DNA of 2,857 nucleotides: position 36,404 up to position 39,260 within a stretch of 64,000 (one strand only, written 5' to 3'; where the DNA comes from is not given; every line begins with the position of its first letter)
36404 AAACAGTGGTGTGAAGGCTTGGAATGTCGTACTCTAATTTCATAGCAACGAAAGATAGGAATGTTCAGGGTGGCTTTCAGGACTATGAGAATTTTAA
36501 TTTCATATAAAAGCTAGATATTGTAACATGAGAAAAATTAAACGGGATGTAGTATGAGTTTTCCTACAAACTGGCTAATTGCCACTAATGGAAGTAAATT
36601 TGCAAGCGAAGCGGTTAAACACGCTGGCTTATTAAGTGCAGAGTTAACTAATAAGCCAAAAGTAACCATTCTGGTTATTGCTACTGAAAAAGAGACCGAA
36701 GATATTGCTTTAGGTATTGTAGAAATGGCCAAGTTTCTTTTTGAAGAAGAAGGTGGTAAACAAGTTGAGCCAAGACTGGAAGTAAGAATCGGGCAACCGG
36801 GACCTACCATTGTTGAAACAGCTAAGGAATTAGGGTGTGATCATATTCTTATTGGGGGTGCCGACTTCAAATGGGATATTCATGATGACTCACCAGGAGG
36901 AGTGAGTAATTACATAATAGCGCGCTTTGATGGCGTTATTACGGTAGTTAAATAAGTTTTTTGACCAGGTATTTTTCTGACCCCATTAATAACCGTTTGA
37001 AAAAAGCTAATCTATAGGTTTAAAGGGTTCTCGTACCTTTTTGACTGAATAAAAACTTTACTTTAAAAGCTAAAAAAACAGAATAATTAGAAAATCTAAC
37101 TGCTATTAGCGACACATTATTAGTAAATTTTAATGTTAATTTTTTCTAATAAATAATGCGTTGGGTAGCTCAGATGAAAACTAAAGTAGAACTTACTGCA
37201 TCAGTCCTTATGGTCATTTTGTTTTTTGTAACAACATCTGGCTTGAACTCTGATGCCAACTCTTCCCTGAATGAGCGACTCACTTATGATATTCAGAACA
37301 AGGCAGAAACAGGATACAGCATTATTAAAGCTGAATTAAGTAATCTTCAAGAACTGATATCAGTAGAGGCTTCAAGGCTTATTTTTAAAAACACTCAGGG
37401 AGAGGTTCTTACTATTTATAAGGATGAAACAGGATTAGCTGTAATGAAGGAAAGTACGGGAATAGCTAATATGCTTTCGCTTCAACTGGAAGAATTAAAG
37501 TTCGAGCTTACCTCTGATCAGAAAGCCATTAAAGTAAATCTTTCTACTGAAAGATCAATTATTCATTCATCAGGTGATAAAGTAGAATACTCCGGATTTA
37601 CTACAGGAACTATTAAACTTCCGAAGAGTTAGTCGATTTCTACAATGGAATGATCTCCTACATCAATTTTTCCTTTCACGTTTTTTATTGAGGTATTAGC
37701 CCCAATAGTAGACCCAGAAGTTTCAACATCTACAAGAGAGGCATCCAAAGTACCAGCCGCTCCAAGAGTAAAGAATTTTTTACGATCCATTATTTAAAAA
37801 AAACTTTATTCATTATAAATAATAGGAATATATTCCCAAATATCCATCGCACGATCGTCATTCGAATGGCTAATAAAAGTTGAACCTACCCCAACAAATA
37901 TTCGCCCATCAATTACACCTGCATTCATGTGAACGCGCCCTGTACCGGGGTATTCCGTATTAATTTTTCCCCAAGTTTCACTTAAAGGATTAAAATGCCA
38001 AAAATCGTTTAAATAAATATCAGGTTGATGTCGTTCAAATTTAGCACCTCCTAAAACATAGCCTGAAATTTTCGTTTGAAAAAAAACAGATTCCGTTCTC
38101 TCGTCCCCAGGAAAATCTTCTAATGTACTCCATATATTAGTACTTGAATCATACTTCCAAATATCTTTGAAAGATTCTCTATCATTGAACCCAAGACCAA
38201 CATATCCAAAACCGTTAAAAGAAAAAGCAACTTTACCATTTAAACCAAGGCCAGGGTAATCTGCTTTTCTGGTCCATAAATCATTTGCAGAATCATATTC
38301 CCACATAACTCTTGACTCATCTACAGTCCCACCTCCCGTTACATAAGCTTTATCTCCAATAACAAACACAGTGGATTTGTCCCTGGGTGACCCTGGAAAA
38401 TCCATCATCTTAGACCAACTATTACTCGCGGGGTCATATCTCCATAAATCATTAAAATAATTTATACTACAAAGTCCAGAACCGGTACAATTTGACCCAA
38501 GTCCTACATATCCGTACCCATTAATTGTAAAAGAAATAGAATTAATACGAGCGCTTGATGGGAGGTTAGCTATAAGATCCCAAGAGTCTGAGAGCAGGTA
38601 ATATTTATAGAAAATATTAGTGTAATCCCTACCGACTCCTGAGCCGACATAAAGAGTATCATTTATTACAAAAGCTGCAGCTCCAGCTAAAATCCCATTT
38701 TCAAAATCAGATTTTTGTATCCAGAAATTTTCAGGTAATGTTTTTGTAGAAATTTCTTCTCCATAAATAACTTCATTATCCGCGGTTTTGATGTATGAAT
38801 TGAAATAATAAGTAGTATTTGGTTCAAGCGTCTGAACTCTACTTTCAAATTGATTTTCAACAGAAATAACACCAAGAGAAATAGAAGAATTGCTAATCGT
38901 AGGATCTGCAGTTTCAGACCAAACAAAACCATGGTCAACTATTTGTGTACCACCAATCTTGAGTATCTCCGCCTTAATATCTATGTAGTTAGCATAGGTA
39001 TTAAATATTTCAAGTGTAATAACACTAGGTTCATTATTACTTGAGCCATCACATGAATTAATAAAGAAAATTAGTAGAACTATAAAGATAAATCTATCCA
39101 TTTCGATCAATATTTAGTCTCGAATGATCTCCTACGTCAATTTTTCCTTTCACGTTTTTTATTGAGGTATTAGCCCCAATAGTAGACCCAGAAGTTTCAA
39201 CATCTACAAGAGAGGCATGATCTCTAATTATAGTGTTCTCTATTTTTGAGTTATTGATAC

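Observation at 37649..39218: A 96-bp near-perfect direct repeat brackets an AT-richer Kelch lipoprotein gene inserted into the 3' end of a nucleotidyltransferase gene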

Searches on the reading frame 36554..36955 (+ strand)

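Call 6: search_protein_families(library=pfam, proteins=[window:36554-36955:+], max_evalue=0.01)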
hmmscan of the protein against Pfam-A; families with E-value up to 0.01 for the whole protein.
window:36554-36955:+ (133 aa): 1 family
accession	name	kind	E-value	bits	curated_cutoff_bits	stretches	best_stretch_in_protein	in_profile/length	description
PF00582.32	Usp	-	3.3e-07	31.4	24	1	8-102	6-111/141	Universal stress protein family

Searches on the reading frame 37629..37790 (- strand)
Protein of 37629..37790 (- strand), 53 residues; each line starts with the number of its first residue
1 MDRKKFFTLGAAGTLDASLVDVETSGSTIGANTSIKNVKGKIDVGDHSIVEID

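Call 6: search_protein_families(library=pfam, proteins=[window:37629-37790:-], max_evalue=0.01)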
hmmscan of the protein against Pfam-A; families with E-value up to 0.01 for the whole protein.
window:37629-37790:- (53 aa): 0 families

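Call 16: list_cluster_members(proteins=[P0121, window:39097-40107:-, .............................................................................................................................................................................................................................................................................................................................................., window:37629-37790:-, window:37156-37632:+, P0001, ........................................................])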
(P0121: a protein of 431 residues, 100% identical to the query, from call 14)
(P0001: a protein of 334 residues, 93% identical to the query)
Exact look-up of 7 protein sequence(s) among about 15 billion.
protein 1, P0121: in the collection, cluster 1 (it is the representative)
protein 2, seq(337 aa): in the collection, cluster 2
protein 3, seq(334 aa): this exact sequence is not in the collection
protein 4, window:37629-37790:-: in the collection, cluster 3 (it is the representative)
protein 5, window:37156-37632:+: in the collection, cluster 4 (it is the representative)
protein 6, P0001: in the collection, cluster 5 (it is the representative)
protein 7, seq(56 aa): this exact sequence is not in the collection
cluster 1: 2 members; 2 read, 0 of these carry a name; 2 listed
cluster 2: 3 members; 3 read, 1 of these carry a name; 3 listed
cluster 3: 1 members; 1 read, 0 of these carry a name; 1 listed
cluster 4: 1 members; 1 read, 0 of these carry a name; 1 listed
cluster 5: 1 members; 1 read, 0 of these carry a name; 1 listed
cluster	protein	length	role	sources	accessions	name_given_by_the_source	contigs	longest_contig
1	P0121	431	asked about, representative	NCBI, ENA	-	-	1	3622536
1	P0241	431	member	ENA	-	-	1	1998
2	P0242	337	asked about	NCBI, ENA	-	-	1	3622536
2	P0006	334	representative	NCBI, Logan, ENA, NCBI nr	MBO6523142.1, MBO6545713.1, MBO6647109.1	MAG: glucose-1-phosphate thymidylyltransferase [Balneolaceae bacterium] | glucose-1-phosphate thymidylyltransferase [Balneolaceae bacterium]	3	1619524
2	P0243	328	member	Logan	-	-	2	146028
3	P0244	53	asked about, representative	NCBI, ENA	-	-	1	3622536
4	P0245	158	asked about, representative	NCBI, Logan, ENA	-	-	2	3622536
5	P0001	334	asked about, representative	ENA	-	-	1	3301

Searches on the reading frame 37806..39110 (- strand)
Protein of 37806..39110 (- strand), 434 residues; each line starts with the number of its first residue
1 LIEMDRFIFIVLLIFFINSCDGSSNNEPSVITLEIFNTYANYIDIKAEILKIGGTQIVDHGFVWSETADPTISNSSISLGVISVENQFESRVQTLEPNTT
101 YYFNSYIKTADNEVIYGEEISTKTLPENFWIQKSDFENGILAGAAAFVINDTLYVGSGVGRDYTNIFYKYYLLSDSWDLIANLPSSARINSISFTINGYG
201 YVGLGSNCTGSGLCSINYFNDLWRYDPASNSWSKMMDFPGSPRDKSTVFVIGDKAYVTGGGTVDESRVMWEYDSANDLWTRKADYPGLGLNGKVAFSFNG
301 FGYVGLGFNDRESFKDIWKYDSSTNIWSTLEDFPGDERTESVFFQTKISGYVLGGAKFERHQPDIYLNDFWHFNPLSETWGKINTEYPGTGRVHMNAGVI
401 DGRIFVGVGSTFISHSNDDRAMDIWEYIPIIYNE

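Call 6: search_protein_families(library=pfam, proteins=[window:37806-39110:-], max_evalue=0.01)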
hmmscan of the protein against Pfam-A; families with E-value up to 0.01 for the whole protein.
window:37806-39110:- (434 aa): 9 families
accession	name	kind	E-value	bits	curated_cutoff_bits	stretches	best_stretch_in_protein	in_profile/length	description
PF24996.1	NANM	-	1.9e-22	80.1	45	3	299-406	17-121/350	N-acetylneuraminate epimerase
PF24681.1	Kelch_KLHDC2_KLHL20_DRC7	-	4.6e-19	69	50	2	143-281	53-193/221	KLHDC2/KLHL20/DRC7 Kelch-repeats domain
PF01344.31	Kelch_1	-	1.1e-17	63.6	20.1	2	214-238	21-45/46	Kelch motif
PF13964.12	Kelch_6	-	2e-14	53.4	25.3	1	216-235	24-43/50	Kelch motif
PF24981.1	Beta-prop_ATRN-LZTR1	-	5e-14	52.7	50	1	218-417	13-227/289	Attractin/LZTR1 beta-propeller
PF13415.12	Kelch_3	-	1.2e-13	51.2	22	1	212-244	9-41/48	Galactose oxidase, central domain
PF13418.12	Kelch_4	-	1.2e-11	44.8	21.6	1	212-238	20-45/49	Galactose oxidase, central domain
PF07646.21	Kelch_2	-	4.9e-08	33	21.3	0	351-380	15-41/48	Kelch motif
PF25210.1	Kelch_FKB95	-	6.1e-07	29.8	70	0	191-282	28-123/268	FKB95, Kelch-repeats domain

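Call 14: find_homologous_proteins(query=window:37806-39101:-)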
Query window:37806-39101:- (431 aa): 500 proteins with E <= 0.001 among 5991 candidates; the best 120 are listed.
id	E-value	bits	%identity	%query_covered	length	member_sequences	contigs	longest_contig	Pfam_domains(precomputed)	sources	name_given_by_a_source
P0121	2.4e-294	994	100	100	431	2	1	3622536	PF24996.1,PF07646.22,PF13418.13,PF13964.13,PF24681.2,PF13415.13,PF24981.2,PF01344.32,PF25210.2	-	-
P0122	1.8e-117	411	44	97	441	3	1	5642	PF24996.1,PF07646.22,PF13418.13,PF13964.13,PF24681.2,PF13415.13,PF24981.2,PF01344.32,PF25210.2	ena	-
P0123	1.7e-114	401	43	99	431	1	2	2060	PF24996.1,PF07646.22,PF13418.13,PF13964.13,PF24681.2,PF13415.13,PF24981.2,PF01344.32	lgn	-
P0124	5.3e-113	397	44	99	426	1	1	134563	PF24996.1,PF07646.22,PF13964.13,PF24681.2,PF13415.13,PF24981.2,PF01344.32,PF25210.2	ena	-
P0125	8.5e-110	386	43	97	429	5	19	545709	PF24996.1,PF07646.22,PF13964.13,PF24681.2,PF13415.13,PF24981.2,PF01344.32,PF25210.2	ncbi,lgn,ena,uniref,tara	ncbi:kelch repeat-containing protein [uncultured Roseivirga sp.]|uniref:Kelch repeat-containing prot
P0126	1.7e-106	375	43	99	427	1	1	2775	PF24996.1,PF07646.22,PF13418.13,PF13964.13,PF24681.2,PF13415.13,PF24981.2,PF01344.32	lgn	-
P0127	1.5e-102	362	42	98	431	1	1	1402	PF24996.1,PF07646.22,PF13964.13,PF24681.2,PF13415.13,PF24981.2,PF01344.32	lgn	-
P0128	7.2e-101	357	42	98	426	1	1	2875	PF24996.1,PF07646.22,PF13964.13,PF24681.2,PF13415.13,PF24981.2,PF01344.32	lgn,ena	-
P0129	1.7e-98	349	43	93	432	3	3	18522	PF24996.1,PF07646.22,PF13418.13,PF13964.13,PF24681.2,PF13415.13,PF24981.2,PF01344.32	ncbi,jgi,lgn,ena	-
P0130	1.8e-96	342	40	97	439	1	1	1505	PF24996.1,PF07646.22,PF13964.13,PF24681.2,PF13415.13,PF24981.2,PF01344.32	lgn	-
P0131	1.4e-90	323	40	99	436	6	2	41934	PF24996.1,PF13964.13,PF24681.2,PF13415.13,PF24981.2,PF01344.32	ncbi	-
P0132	1.1e-86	310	41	97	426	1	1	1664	PF24996.1,PF07646.22,PF13418.13,PF13964.13,PF24681.2,PF13415.13,PF24981.2,PF01344.32,PF25210.2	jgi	-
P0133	7.9e-82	294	46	72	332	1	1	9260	PF24996.1,PF07646.22,PF13418.13,PF13964.13,PF24681.2,PF13415.13,PF24981.2,PF01344.32,PF25210.2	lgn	-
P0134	4.6e-81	291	45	73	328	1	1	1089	PF24996.1,PF07646.22,PF13964.13,PF24681.2,PF13415.13,PF24981.2,PF01344.32,PF25210.2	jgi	jgi:N-acetylneuraminic acid mutarotase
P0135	1.1e-80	290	46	71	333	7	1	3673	PF24996.1,PF13964.13,PF24681.2,PF13415.13,PF24981.2,PF01344.32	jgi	jgi:N-acetylneuraminic acid mutarotase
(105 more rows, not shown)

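Call 17: find_encoding_contigs(protein=P0241, flank=10000)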
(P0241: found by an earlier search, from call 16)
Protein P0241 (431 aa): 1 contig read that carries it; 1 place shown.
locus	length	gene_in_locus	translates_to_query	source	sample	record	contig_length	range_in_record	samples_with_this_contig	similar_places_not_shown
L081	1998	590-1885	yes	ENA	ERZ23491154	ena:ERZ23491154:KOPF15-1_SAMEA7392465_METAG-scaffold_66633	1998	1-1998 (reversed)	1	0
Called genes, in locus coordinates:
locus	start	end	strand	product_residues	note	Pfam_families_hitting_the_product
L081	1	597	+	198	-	?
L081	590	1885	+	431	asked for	PF13964:Beta-prop_Calicin (weak), PF24681:Kelch_KLHDC2_KLHL20_DRC7, PF24996:NANM, PF13415:Beta-prop_FBX42 (weak), PF24981:Beta-prop_ATRN-LZTR1, PF24681:Kelch_KLHDC2_KLHL20_DRC7, PF24996:NANM, PF13415:Beta-prop_FBX42 (weak), +4 more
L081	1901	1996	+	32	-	?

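Call 19: find_encoding_contigs(protein=P0245, flank=10000)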
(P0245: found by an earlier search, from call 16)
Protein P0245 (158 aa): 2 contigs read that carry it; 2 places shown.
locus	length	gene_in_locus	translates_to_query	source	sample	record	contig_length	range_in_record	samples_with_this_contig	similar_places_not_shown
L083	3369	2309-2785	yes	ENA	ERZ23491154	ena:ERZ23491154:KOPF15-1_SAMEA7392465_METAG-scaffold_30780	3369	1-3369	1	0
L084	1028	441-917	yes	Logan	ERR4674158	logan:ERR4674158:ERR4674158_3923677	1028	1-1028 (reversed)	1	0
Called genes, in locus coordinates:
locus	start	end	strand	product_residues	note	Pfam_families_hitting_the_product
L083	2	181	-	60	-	?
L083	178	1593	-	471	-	PF01743:PolyA_pol, PF12627:PolyA_pol_RNAbd, PF01966:HD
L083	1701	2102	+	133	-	PF00582:Usp (weak)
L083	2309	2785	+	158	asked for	-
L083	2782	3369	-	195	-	?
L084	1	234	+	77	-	?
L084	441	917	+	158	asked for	-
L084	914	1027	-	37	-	?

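Call 44: search_protein_families(library=ncbifam, proteins=[window:37806-39101:-], max_evalue=0.001)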
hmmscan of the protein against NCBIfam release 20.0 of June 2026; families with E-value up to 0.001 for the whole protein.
window:37806-39101:- (431 aa): 4 families
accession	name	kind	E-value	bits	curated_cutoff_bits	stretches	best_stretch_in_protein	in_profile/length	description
NF010730.0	PRK14131.1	subfamily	2.6e-24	85.7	416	3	135-233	35-130/384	N-acetylneuraminate epimerase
TIGR03547.1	muta_rot_YjhT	subfamily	1.6e-21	76.9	256.35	3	136-233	7-101/346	YjhT family mutarotase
TIGR03548.1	mutarot_permut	subfamily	3.8e-14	52.6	243.2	2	288-382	115-203/323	cyclically-permuted mutarotase family protein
NF049889.1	AlphArabdaseBT0360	equivalog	1.2e-09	37.3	600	1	10-124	13-132/639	arabinan endo-1,5-alpha-L-arabinosidase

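Call 61: predict_structure(alignment_id=A2)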
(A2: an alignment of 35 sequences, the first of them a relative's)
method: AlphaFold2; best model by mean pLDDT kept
length: 431 residues; sequences in the alignment: 35
mean_pLDDT: 92.5   pTM: 0.86
mean pLDDT of the five models: 92.5, 92.2, 91.8, 91.0, 90.4
residues with pLDDT >= 90: 361; 70-90: 45; 50-70: 20; < 50: 5
segments of 3 or more residues with pLDDT < 50: 17-20
pLDDT, mean of each block of 10 residues (from residue 1): 60 50 86 93 95 95 97 96 96 96 96 97 94 95 95 95 95 96 97 98 89 96 98 97 96 93 94 98 92 95 93 97 97 96 91 92 95 93 94 92 95 91 85 41
secondary structure, 60 per line:
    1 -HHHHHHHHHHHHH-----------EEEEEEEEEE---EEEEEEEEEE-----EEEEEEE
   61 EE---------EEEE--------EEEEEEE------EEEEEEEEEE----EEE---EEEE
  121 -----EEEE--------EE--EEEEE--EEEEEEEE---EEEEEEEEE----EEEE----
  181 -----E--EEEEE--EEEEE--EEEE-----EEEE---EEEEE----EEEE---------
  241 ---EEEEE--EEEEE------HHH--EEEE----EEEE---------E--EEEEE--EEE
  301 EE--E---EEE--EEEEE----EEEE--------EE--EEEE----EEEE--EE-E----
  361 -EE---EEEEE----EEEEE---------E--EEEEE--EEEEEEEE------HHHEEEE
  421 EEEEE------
elements in order: H2-14 E26-35 E39-48 E54-62 E72-75 E84-90 E97-106 E111-113 E117-120 E126-129 E142-146 E149-156 E160-168 E173-176 E189-193 E196-200 E203-206 E212-215 E219-223 E228-231 E244-248 E251-255 E267-270 E275-278 E291-295 E298-302 E309-311 E314-318 E323-326 E339-342 E347-350 E367-371 E376-380 E393-397 E400-407 E417-425

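Call 63: fold_search(model_id=the predicted structure, library=pdb)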
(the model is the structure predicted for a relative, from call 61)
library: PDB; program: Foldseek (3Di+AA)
matches with E <= 10: 1898; with E <= 0.001: 321
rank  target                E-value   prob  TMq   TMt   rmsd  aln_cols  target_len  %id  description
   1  7onh_B                2.5e-18  1.00  0.52  0.71  13.9       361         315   20  Crystal structure of the computationally designed SAKe6BE-L3 protein (released 2022-12-14)
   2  7xm3                  3.5e-18  1.00  0.53  0.80   8.0       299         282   17  Crystal structure of Keap1 Kelch domain (residues 322-609) in complex with 6k (released 2022-07-06)
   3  7onh_A                4.4e-18  1.00  0.52  0.69  13.9       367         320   20  Crystal structure of the computationally designed SAKe6BE-L3 protein (released 2022-12-14)
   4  9kvw                  1.0e-17  1.00  0.51  0.78   9.6       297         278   18  Crystal Structures of Keap1-compound complexes (released 2025-12-10)
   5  7xm5                  1.3e-17  1.00  0.52  0.79   9.4       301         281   18  Keap1 Kelch domain (residues 322-609) in complex with 6i (released 2022-07-06)
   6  8pkv_B                1.4e-17  1.00  0.53  0.79   9.7       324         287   18  Kelch domain of KEAP1 in complex with a ortho-dimethylbenzene linked cyclic peptide 4 (ortho-WRCDPETGEC). (released 2023-11-15)
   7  9qdu_A                1.4e-17  1.00  0.50  0.74  10.3       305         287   18  KEAP1 complexed to cyclic peptide 30 (released 2026-03-18)
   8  7xm2                  1.5e-17  1.00  0.51  0.77  11.1       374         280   15  Crystal structure of Keap1 Kelch domain (residues 322-609) in complex with NXPZ-2 (released 2022-07-06)
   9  7pvp                  1.7e-17  1.00  0.52  0.79   9.8       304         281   19  Crystal structure of the SAKe6BC designer protein (released 2023-01-18)
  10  4xmb                  1.7e-17  1.00  0.51  0.76   9.4       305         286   17  Crystal structure of 2,2'-(naphthalene-1,4-diylbis(((4-methoxyphenyl)sulfonyl)azanediyl))diacetamide bound to human Keap (released 2015-09-30)
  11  4l7d_C                1.7e-17  1.00  0.52  0.76  12.7       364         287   16  Structure of keap1 kelch domain with (1S,2R)-2-{[(1S)-5-methyl-1-[(1-oxo-1,3-dihydro-2H-isoindol-2-yl)methyl]-3,4-dihy (released 2014-02-19)
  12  8pkx_A                2.0e-17  1.00  0.51  0.74  10.2       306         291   18  Kelch domain of KEAP1 in complex with a ortho-dimethylbenzene linked cyclic peptide 11 (ortho-WRCNPETaEC). (released 2023-11-15)
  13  4l7b_B                2.2e-17  1.00  0.51  0.74  10.2       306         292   18  Structure of keap1 kelch domain with (1S,2R)-2-{[(1S)-1-[(1,3-dioxo-1,3-dihydro-2H-isoindol-2-yl)methyl]-3,4-dihydrois (released 2014-02-19)
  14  6lrz                  2.7e-17  1.00  0.52  0.74  10.3       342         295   17  Crystal structure of Keap1 in complex with dimethyl fumarate (DMF) (released 2020-08-05)
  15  8pku_B                2.9e-17  1.00  0.53  0.78   9.3       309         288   18  Kelch domain of KEAP1 in complex with ortho-dimethylbenzene linked cyclic peptide 3 (ortho-WRCDEETGEC). (released 2023-11-15)
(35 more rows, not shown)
